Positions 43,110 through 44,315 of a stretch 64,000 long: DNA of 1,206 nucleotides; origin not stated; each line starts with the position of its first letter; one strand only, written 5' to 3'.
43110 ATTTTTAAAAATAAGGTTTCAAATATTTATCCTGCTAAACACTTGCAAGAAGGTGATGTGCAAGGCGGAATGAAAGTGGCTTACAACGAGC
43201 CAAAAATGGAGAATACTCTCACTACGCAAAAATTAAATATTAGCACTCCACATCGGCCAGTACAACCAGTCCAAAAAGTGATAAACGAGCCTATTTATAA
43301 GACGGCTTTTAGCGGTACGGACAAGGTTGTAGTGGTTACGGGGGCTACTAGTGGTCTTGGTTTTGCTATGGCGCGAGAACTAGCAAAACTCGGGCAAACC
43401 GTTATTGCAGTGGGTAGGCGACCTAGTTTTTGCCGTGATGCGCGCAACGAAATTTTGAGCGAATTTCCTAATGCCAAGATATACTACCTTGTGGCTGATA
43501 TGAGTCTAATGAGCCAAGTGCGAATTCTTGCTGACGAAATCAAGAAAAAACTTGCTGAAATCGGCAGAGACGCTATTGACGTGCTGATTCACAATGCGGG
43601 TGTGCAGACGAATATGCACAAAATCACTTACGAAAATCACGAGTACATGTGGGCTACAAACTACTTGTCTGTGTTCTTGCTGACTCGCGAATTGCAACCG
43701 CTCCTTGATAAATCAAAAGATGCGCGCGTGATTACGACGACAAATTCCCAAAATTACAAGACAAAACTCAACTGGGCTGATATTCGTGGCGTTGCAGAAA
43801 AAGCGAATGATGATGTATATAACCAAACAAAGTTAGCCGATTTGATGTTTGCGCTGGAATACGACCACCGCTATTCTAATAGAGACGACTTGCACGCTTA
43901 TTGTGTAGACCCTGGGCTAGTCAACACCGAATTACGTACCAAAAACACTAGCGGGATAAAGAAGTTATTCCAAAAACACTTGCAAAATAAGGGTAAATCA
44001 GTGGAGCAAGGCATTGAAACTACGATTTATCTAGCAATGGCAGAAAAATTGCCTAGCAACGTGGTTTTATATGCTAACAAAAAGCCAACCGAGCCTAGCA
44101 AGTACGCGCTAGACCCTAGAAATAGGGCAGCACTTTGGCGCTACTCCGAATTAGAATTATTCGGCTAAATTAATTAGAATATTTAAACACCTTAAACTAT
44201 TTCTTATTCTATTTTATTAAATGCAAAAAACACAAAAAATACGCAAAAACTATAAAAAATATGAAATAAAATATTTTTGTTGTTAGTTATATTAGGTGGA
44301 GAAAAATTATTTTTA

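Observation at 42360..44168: Bacterial protein fusing four AT-hook motifs to a short-chain dehydrogenase/reductase domain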

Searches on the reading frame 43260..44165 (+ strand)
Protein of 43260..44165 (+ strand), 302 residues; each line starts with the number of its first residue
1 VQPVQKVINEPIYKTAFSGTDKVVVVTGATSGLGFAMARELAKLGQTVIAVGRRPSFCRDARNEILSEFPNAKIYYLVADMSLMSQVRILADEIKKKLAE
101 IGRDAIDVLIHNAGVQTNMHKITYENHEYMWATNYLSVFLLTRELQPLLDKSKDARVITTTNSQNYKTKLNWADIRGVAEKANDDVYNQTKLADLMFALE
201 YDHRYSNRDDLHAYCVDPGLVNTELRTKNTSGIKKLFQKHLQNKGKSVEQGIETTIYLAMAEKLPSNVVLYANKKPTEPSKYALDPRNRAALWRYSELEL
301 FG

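Call 20: search_solved_structures(query=window:43260-44165:+, max_evalue=1e-10, show_alignments=2)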
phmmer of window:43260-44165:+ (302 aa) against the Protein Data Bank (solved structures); distinct sequences matched with E-value up to 1e-10: 7.
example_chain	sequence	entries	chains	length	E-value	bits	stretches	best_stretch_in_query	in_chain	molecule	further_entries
3rd5_A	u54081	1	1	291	2.4e-18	69.7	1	21-297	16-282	MYPAA.01249.C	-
3i1j_A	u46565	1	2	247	9.2e-15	57.9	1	22-186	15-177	Oxidoreductase, short chain dehydrogenase/reductase family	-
2yz7_A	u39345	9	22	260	1.2e-12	51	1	22-171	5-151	D-3-hydroxybutyrate dehydrogenase | 3-hydroxybutyrate dehydrogenase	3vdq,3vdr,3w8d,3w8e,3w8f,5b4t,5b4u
3f1k_A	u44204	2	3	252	1.6e-11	47.3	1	20-175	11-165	Uncharacterized oxidoreductase yciK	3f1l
3f5s_A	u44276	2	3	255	4.5e-11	45.8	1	20-175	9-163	dehydrogenase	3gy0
3e9q_A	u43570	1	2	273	5.2e-11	45.6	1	20-175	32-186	Short-chain dehydrogenase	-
3f5q_A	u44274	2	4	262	7.8e-11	45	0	20-175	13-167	dehydrogenase | Hypothetical oxidoreductase yciK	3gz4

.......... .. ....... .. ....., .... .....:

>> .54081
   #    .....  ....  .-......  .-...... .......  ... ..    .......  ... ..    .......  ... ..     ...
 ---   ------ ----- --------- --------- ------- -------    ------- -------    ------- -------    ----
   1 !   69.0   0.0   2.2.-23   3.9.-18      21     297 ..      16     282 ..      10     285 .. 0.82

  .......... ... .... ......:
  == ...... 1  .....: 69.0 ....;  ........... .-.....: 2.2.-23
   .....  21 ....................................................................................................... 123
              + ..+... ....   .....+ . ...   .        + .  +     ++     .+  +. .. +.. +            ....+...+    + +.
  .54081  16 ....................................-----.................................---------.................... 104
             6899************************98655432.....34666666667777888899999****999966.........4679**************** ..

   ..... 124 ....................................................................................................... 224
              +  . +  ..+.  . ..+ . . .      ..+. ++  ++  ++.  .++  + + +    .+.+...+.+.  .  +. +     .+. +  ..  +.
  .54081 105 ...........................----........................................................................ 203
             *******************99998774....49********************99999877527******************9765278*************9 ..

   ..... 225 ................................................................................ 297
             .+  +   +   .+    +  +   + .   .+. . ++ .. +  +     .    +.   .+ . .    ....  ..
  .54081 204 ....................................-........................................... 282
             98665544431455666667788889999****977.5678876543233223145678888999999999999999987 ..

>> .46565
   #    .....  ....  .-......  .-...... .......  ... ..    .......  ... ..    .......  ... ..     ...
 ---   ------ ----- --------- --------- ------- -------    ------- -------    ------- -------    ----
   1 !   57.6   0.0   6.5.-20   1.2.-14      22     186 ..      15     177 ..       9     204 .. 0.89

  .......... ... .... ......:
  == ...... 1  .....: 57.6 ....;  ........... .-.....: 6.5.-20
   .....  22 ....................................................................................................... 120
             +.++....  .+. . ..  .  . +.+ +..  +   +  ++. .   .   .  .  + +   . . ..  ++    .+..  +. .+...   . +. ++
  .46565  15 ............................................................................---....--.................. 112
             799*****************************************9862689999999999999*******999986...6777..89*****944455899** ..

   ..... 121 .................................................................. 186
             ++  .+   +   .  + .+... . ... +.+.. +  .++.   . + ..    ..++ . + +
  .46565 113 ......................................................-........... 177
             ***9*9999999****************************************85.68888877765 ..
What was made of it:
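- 43743..43745 (+): Codon for Asn462, which occupies the canonical catalytic-Ser position. Alignment to 3rd5 'VSS' (call 20).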
